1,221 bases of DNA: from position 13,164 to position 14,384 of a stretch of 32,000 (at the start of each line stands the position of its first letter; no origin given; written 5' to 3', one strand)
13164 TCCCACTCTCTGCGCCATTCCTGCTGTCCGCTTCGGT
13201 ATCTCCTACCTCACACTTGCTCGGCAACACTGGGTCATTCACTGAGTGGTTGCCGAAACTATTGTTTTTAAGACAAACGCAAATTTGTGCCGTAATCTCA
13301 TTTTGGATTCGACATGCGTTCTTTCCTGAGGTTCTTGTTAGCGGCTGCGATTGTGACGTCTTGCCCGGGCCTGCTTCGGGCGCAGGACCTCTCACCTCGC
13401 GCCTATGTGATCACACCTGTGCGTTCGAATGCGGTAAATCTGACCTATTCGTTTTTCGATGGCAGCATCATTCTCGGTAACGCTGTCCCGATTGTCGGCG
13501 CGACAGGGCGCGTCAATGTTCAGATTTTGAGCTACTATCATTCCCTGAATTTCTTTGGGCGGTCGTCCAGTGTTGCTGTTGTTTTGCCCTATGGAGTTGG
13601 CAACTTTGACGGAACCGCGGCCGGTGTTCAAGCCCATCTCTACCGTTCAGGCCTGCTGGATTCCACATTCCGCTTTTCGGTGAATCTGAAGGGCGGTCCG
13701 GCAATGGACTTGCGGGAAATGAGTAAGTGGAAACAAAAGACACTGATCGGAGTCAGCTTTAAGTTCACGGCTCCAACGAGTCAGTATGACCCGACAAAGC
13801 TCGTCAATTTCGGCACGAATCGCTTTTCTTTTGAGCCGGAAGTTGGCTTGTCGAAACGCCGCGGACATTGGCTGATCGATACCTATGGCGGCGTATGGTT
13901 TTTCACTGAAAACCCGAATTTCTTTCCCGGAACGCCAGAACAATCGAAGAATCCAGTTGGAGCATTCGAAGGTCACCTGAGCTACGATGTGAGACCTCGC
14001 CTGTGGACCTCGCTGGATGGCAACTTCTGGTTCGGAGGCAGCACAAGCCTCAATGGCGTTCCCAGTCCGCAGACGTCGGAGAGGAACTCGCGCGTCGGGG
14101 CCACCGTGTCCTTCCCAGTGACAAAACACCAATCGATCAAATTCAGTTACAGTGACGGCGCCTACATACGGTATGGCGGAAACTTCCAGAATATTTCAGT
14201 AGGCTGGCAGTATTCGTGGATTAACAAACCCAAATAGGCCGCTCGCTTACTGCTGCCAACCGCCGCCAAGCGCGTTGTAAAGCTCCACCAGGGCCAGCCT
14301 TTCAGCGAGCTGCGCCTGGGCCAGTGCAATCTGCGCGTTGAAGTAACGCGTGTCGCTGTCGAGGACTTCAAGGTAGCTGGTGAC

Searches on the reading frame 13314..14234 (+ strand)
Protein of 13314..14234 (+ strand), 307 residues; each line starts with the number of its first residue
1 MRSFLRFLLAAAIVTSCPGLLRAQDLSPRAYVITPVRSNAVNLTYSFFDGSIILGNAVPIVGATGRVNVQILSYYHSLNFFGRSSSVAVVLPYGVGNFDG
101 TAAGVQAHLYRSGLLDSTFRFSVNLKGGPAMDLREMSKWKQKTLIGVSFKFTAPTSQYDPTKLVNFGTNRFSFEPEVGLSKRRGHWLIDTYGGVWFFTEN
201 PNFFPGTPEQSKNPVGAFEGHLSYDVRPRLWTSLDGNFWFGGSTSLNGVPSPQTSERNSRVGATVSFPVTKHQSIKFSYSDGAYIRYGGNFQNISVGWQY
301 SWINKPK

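Call 10: search_protein_families(library=pfam, proteins=[window:13314-14234:+], max_evalue=0.001)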
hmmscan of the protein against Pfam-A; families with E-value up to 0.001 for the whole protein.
window:13314-14234:+ (307 aa): 1 family
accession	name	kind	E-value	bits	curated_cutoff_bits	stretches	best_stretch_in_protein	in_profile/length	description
PF13557.12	Phenol_MetA_deg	-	2.8e-13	50.9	22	1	65-280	18-222/242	Putative MetA-pathway of phenol degradation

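Call 30: find_related_loci(query=window:13314-14234:+, collection=genome_contigs, flank=10000)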
Query window:13314-14234:+ (307 aa) in genome_contigs; peptide patterns used: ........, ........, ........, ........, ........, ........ (x = any residue, [..] = any of these).
426 stretches matched a pattern; 289 encode a relative of the query (tblastn E <= 1e-3); the best 80 are kept; 79 distinct loci.
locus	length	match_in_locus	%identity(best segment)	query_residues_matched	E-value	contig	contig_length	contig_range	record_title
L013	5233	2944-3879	62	1-306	1e-139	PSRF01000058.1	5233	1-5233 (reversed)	MAG: Blastocatellia bacterium isolate subdivision4 Amazon FNV 2010 3 1 contig_75_28650747_length_5233_multi_3_in_2_out_2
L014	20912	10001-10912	69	1-307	2e-136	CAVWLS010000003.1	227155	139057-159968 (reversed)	MAG: uncultured Acidobacteriota bacterium isolate MFD04463.bin.1.49 genome assembly, contig: contig_27850, whole genome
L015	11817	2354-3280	65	4-306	3e-135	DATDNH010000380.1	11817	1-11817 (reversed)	MAG TPA_asm: Candidatus Angelobacter sp. isolate SMAG_U432 k141_347059, whole genome shotgun sequence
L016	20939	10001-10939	63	1-307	5e-134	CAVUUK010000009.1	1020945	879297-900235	MAG: uncultured Acidobacteriaceae bacterium isolate MFD09567.bin.1.139 genome assembly, contig: contig_22834, whole geno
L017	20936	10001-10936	63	1-306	4e-134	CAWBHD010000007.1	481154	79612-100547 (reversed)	MAG: uncultured Acidobacteriota bacterium isolate MFD06435.bin.2.114 genome assembly, contig: contig_44263, whole genome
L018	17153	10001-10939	62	1-307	2e-133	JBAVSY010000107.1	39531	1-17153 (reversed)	MAG: Candidatus Korobacteraceae bacterium isolate MFD01097_ilm_asm_bin2 k127_316348, whole genome shotgun sequence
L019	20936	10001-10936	62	2-307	2e-132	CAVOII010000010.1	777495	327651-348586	MAG: uncultured Acidobacteriota bacterium isolate MFD10071.bin.1.120 genome assembly, contig: contig_36710, whole genome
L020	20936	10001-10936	61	1-306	2e-131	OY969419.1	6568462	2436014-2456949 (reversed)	MAG: uncultured Acidobacteriaceae bacterium isolate MFD03346.bin.1.13 genome assembly, chromosome: 1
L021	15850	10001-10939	62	1-307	4e-131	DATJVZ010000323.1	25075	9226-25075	MAG TPA_asm: Terriglobales bacterium isolate SMAG_U15086 k141_3965999, whole genome shotgun sequence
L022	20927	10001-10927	62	2-303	4e-131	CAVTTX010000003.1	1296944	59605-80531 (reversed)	MAG: Candidatus Acidoferrales bacterium isolate MFD09567.bin.2.23 genome assembly, contig: contig_37178, whole genome sh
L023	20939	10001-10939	61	1-307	1e-130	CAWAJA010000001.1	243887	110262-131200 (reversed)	MAG: uncultured Acidobacteriaceae bacterium isolate MFD02579.bin.2.7 genome assembly, contig: contig_13413, whole genome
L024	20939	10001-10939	62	1-307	1e-130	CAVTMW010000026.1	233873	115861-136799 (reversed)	MAG: uncultured Acidobacteriaceae bacterium isolate MFD06435.bin.2.120 genome assembly, contig: contig_59643, whole geno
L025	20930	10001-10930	62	5-307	2e-130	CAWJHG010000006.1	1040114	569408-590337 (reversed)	MAG: Candidatus Acidoferrales bacterium isolate MFD01689.bin.1.7 genome assembly, contig: contig_29788, whole genome sho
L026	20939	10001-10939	61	1-307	2e-130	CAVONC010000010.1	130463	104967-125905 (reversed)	MAG: uncultured Acidobacteriaceae bacterium isolate MFD00008.bin.1.221 genome assembly, contig: contig_29368, whole geno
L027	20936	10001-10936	60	1-306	8e-130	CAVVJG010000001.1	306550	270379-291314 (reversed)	MAG: Candidatus Acidoferrales bacterium isolate MFD02134.bin.1.245 genome assembly, contig: contig_10088, whole genome s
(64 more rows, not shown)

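Call 32: find_homologous_proteins(query=window:13314-14234:+, max_evalue=1e-100)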
Query window:13314-14234:+ (307 aa): 4662 proteins with E <= 1e-100 among 7748 candidates; the best 120 are listed.
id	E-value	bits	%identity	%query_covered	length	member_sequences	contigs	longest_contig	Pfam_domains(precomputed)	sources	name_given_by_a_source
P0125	1.1e-191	654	94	99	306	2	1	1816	PF13557.13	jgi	jgi:Putative MetA-pathway of phenol degradation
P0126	1.1e-191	654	93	99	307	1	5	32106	PF13557.13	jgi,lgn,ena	-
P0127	1.7e-188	643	91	100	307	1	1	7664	PF13557.13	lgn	-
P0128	5.7e-181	619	92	95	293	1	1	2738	PF13557.13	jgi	jgi:hypothetical protein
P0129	2.7e-172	590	84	100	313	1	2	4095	PF13557.13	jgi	jgi:Putative MetA-pathway of phenol degradation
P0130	1.8e-164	564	81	99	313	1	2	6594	PF13557.13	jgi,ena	-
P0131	4.6e-151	520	74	100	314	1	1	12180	PF13557.13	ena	-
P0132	5.1e-149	514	72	100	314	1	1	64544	PF13557.13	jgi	jgi:hypothetical protein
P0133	2.9e-146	505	71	97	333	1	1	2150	PF13557.13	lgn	-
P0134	4.1e-143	494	73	94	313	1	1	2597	PF13557.13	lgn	-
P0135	1.6e-142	492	68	100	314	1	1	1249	PF13557.13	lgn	-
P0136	1.9e-142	492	69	99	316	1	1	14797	PF13557.13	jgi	jgi:hypothetical protein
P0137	3.5e-140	485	69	100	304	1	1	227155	PF13557.13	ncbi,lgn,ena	-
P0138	4.3e-140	484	67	99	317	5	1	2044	PF13557.13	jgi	jgi:hypothetical protein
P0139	1.2e-139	483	70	93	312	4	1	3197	PF13557.13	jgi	jgi:hypothetical protein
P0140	7.1e-139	480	66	100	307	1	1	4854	PF13557.13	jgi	jgi:hypothetical protein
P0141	7.5e-139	480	65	100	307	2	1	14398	PF13557.13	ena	-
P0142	2.7e-137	475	66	98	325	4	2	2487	PF13557.13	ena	-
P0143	1.6e-136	473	68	98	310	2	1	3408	PF13557.13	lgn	-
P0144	2.3e-136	472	65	100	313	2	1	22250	PF13557.13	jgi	jgi:Putative MetA-pathway of phenol degradation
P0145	1.2e-135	470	67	98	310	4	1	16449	PF13557.13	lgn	-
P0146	1.4e-135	470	64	100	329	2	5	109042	PF13557.13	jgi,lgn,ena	jgi:hypothetical protein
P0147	1.9e-135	469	66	100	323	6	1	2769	PF13557.13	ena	-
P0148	2.8e-135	469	64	100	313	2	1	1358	PF13557.13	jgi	jgi:hypothetical protein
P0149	3.5e-135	468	65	100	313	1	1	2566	PF13557.13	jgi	-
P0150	6.8e-135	467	64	96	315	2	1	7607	PF13557.13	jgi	jgi:hypothetical protein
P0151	2.2e-134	466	65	99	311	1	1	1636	PF13557.13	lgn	-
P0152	4.7e-134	464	64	100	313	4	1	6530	PF13557.13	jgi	jgi:hypothetical protein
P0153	4.9e-134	464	64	99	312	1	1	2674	PF13557.13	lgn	-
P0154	5.4e-134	464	64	100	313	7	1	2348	PF13557.13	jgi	jgi:hypothetical protein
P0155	5.5e-134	464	65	100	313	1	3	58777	PF13557.13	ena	-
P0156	9.0e-134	464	63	100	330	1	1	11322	PF13557.13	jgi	jgi:hypothetical protein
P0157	1.0e-133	463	64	100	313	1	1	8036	PF13557.13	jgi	jgi:hypothetical protein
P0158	1.1e-133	463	62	99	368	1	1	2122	PF13557.13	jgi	-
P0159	1.2e-133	463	63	99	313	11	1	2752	PF13557.13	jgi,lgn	-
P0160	1.5e-133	463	66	100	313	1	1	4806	PF13557.13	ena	-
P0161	3.9e-133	461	63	100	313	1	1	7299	PF13557.13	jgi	jgi:Putative MetA-pathway of phenol degradation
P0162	4.5e-133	461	63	100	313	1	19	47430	PF13557.13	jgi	jgi:hypothetical protein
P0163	4.8e-133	461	64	100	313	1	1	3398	PF13557.13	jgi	jgi:hypothetical protein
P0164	1.2e-132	460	65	100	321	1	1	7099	PF13557.13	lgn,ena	-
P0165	1.6e-132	459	62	98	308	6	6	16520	PF13557.13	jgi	jgi:hypothetical protein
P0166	2.0e-132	459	64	100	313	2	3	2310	PF13557.13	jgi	jgi:Putative MetA-pathway of phenol degradation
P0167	2.0e-132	459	64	98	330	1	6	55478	PF13557.13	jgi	jgi:hypothetical protein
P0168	2.4e-132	459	63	99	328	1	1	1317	PF13557.13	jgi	-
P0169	2.5e-132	459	63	100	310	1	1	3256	PF13557.13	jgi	jgi:hypothetical protein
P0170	3.2e-132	458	64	100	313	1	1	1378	PF13557.13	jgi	jgi:hypothetical protein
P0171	3.4e-132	458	64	100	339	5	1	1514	PF13557.13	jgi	jgi:hypothetical protein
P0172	3.7e-132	458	63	98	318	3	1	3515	PF13557.13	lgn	-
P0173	4.6e-132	458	63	98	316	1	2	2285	PF13557.13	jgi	jgi:hypothetical protein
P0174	5.3e-132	458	63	100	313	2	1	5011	PF13557.13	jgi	jgi:hypothetical protein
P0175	5.7e-132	458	64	100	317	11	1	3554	PF13557.13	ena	-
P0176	6.1e-132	458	64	100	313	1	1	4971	PF13557.13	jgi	jgi:hypothetical protein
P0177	6.8e-132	457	63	98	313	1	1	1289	PF13557.13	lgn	-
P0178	7.0e-132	457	64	100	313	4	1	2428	PF13557.13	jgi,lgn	jgi:hypothetical protein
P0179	1.0e-131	457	63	100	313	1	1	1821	PF13557.13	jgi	jgi:hypothetical protein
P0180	1.0e-131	457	63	100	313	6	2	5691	PF13557.13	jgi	-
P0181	1.1e-131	457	63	100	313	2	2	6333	PF13557.13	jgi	-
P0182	1.5e-131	456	63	100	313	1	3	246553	PF13557.13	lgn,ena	-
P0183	1.7e-131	456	61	100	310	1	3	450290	PF13557.13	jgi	jgi:hypothetical protein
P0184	1.8e-131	456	63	99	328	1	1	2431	PF13557.13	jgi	jgi:hypothetical protein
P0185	1.8e-131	456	61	100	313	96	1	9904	PF13557.13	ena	-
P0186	1.9e-131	456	63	97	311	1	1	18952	PF13557.13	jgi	jgi:hypothetical protein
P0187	2.7e-131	455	62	100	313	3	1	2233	PF13557.13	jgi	jgi:hypothetical protein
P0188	3.0e-131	455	64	100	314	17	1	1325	PF13557.13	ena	-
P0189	3.2e-131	455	64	100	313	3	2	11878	PF13557.13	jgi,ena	jgi:hypothetical protein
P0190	4.7e-131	455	62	98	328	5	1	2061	PF13557.13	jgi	jgi:Putative MetA-pathway of phenol degradation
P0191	5.7e-131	454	62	100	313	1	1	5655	PF13557.13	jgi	jgi:hypothetical protein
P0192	5.9e-131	454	63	100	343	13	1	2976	PF13557.13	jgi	jgi:hypothetical protein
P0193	6.4e-131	454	63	100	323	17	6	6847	PF13557.13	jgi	jgi:hypothetical protein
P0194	6.4e-131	454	64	100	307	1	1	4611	PF13557.13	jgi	jgi:hypothetical protein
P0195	7.6e-131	454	62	99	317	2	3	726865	PF13557.13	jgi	jgi:hypothetical protein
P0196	8.2e-131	454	68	93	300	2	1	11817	PF13557.13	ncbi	ncbi:MAG TPA: transporter [Candidatus Angelobacter sp.]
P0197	9.1e-131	454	66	93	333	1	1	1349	PF13557.13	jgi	-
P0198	9.3e-131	454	65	100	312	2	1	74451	PF13557.13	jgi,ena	-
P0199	9.4e-131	454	62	100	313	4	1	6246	PF13557.13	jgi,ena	-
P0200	9.5e-131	454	63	99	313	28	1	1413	PF13557.13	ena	-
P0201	1.1e-130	453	64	99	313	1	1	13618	PF13557.13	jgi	-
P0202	1.1e-130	453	63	100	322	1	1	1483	PF13557.13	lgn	-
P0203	1.3e-130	453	62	100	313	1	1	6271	PF13557.13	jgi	jgi:hypothetical protein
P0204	1.4e-130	453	66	93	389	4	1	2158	PF13557.13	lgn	-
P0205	1.5e-130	453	62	98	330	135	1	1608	PF13557.13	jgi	jgi:hypothetical protein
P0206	1.7e-130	453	62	100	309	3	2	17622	PF13557.13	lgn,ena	-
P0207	1.7e-130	453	63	100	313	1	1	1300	PF13557.13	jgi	jgi:hypothetical protein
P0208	1.7e-130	453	63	96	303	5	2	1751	PF13557.13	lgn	-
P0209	1.8e-130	453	63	100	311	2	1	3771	PF13557.13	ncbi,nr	ncbi:MAG: transporter [Verrucomicrobia bacterium]|nr:transporter [Verrucomicrobiota bacterium]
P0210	2.1e-130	452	64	100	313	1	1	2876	PF13557.13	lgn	-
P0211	2.3e-130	452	64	93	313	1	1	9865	PF13557.13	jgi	jgi:hypothetical protein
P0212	2.4e-130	452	63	100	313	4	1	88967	PF13557.13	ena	-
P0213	2.6e-130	452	62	100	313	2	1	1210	PF13557.13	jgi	jgi:hypothetical protein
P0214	2.7e-130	452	63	100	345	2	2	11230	PF13557.13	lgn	-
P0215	2.7e-130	452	63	97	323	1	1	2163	PF13557.13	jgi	jgi:hypothetical protein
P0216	2.8e-130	452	62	100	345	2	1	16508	PF13557.13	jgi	jgi:hypothetical protein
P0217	3.4e-130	452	61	97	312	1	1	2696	PF13557.13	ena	-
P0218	3.4e-130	452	62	100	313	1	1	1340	PF13557.13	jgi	jgi:hypothetical protein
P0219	4.0e-130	452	63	100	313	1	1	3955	PF13557.13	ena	-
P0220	4.5e-130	451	63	100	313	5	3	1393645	PF13557.13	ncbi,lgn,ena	ncbi:MAG: transporter [Terriglobales bacterium]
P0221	4.6e-130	451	62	100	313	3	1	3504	PF13557.13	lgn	-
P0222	4.6e-130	451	62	94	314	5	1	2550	PF13557.13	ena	-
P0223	4.7e-130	451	62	100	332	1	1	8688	PF13557.13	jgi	jgi:hypothetical protein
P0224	4.7e-130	451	62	100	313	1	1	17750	PF13557.13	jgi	jgi:outer membrane putative beta-barrel porin/alpha-amylase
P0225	5.2e-130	451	61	100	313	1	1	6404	PF13557.13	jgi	jgi:hypothetical protein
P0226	5.3e-130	451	64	93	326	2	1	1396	PF13557.13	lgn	-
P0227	5.4e-130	451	62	100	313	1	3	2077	PF13557.13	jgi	jgi:hypothetical protein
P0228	5.9e-130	451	63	100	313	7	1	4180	PF13557.13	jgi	jgi:hypothetical protein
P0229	6.3e-130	451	63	99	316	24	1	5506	PF13557.13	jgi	jgi:hypothetical protein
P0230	7.4e-130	451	63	99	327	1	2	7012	PF13557.13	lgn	-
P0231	7.6e-130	451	61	98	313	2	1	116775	PF13557.13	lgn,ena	-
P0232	7.9e-130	451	62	99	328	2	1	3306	PF13557.13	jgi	jgi:hypothetical protein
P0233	1.0e-129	450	62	100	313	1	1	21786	PF13557.13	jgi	-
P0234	1.1e-129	450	62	100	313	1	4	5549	PF13557.13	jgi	jgi:hypothetical protein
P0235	1.1e-129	450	61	100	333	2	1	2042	PF13557.13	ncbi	-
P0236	1.1e-129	450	63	97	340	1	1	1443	PF13557.13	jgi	jgi:Putative MetA-pathway of phenol degradation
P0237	1.1e-129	450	63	98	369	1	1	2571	PF13557.13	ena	-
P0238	1.1e-129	450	61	99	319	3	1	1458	PF13557.13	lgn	-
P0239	1.2e-129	450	62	100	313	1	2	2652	PF13557.13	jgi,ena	-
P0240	1.3e-129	450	61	100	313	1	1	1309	PF13557.13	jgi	jgi:hypothetical protein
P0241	1.3e-129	450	62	100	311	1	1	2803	PF13557.13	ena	-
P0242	1.5e-129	450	62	100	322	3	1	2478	PF13557.13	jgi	-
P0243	1.5e-129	450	63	99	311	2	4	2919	PF13557.13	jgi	jgi:hypothetical protein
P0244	1.6e-129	450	62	99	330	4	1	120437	PF13557.13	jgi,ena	-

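Call 33: find_encoding_contigs(protein=P0126, flank=10000, max_places=5)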
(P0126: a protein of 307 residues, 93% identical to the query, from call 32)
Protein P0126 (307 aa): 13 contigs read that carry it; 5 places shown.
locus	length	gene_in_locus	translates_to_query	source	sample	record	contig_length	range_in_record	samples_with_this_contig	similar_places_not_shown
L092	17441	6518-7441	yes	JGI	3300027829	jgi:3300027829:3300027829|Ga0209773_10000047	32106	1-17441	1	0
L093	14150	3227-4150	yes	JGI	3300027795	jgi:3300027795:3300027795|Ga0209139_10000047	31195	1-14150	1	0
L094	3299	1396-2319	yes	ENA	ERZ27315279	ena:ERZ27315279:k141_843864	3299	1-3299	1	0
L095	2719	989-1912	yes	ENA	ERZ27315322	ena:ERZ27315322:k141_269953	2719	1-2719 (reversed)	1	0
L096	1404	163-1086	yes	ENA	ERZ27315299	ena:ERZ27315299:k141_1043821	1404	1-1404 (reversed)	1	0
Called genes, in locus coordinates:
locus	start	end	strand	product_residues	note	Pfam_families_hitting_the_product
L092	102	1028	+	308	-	PF00056:Ldh_1_N, PF02866:Ldh_1_C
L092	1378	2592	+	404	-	PF01306:LacY_symp, PF03825:Nuc_H_symport, PF07690:MFS_1, PF12832:MFS_1_like, PF07690:MFS_1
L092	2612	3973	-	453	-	PF01554:MatE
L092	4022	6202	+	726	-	PF26550:Tricorn_2nd (weak), PF26549:Tricorn_N, PF07676:PD40, PF26549:Tricorn_N (weak), PF05448:AXE1 (faint), PF20434:BD-FAE (faint), PF00326:Peptidase_S9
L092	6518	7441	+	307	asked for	PF13557:Phenol_MetA_deg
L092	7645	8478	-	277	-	PF10502:Peptidase_S26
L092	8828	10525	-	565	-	PF00924:MS_channel_2nd, PF21082:MS_channel_3rd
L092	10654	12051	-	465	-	PF02321:OEP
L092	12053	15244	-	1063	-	PF00873:ACR_tran, PF03176:MMPL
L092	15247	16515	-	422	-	PF25917:BSH_RND, PF25876:HH_MFP_RND, PF25944:Beta-barrel_RND, PF25967:RND-MFP_C, PF25989:YknX_C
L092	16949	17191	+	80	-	-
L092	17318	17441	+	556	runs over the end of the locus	PF00884:Sulfatase, PF16347:SGSH_C (weak)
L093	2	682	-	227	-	?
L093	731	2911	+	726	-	PF26550:Tricorn_2nd (weak), PF26549:Tricorn_N, PF07676:PD40, PF05448:AXE1 (faint), PF20434:BD-FAE (faint), PF00326:Peptidase_S9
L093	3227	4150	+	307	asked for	PF13557:Phenol_MetA_deg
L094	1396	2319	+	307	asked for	PF13557:Phenol_MetA_deg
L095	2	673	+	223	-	?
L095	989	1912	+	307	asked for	PF13557:Phenol_MetA_deg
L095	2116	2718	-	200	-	?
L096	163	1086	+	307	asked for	PF13557:Phenol_MetA_deg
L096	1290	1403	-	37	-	?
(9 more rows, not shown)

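Call 34: find_encoding_contigs(protein=P0127, flank=8000, max_places=3)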
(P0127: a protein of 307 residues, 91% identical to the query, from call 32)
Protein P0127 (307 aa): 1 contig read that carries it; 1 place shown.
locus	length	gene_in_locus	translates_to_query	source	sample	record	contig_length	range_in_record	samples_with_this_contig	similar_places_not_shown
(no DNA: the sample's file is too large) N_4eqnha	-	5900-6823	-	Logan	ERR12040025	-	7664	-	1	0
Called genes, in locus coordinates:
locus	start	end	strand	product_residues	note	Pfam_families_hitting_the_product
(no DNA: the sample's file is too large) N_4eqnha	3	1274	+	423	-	?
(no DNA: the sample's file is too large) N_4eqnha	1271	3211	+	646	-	PF01209:Ubie_methyltran, PF13489:Methyltransf_23, PF08241:Methyltransf_11, PF08242:Methyltransf_12, PF13649:Methyltransf_25, PF13847:Methyltransf_31, PF07969:Amidohydro_3 (faint), PF01979:Amidohydro_1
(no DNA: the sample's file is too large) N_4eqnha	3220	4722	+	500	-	PF02310:B12-binding, PF04055:Radical_SAM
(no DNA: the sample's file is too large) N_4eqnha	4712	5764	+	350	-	PF04055:Radical_SAM, PF13353:Fer4_12 (weak), PF13186:SPASM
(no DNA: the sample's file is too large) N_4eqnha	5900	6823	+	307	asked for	PF13557:Phenol_MetA_deg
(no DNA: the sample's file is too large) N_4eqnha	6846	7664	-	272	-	?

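Call 72: find_encoding_contigs(protein=P0125, flank=3000, max_places=4)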
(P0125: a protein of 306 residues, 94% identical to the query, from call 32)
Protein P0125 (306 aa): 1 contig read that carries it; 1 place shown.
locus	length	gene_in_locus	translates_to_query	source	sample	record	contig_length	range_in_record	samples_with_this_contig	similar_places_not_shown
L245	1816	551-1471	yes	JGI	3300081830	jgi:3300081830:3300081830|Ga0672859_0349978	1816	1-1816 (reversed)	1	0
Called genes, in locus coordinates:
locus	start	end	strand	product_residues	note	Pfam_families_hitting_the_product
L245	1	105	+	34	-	?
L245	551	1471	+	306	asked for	PF13557:Phenol_MetA_deg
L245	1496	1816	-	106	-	?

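Call 73: find_encoding_contigs(protein=P0130, flank=6000, max_places=3)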
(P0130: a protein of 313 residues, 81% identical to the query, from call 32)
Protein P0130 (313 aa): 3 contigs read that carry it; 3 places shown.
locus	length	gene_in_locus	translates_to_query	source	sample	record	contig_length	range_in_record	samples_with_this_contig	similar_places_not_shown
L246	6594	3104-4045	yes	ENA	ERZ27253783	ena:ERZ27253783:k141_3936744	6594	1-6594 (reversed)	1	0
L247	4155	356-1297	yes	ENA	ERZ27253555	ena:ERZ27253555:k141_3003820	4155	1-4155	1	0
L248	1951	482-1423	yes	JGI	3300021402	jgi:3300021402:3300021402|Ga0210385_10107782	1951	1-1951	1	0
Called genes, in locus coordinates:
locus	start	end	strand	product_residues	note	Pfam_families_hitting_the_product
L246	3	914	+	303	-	?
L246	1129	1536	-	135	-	-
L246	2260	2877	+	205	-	-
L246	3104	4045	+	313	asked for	PF13557:Phenol_MetA_deg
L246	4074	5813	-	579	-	PF00924:MS_channel_2nd, PF21082:MS_channel_3rd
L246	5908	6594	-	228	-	?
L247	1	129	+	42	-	?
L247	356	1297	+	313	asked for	PF13557:Phenol_MetA_deg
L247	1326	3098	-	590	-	PF00924:MS_channel_2nd, PF21082:MS_channel_3rd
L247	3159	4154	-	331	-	?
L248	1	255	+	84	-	?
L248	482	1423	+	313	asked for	PF13557:Phenol_MetA_deg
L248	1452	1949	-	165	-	?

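Call 76: search_protein_families(library=pfam, proteins=[L246:3-914:+, L246:1129-1536:-, L246:2260-2877:+], max_evalue=0.1)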
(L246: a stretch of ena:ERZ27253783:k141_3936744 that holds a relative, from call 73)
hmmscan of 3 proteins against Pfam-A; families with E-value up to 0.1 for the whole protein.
L246:3-914:+ (303 aa): 1 family
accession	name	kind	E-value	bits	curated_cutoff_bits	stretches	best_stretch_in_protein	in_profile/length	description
PF25183.1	OMP_b-brl_4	-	9.5e-68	229.8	30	1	3-296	565-838/838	Outer membrane beta barrel domain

L246:1129-1536:- (135 aa): 0 families

L246:2260-2877:+ (205 aa): 0 families
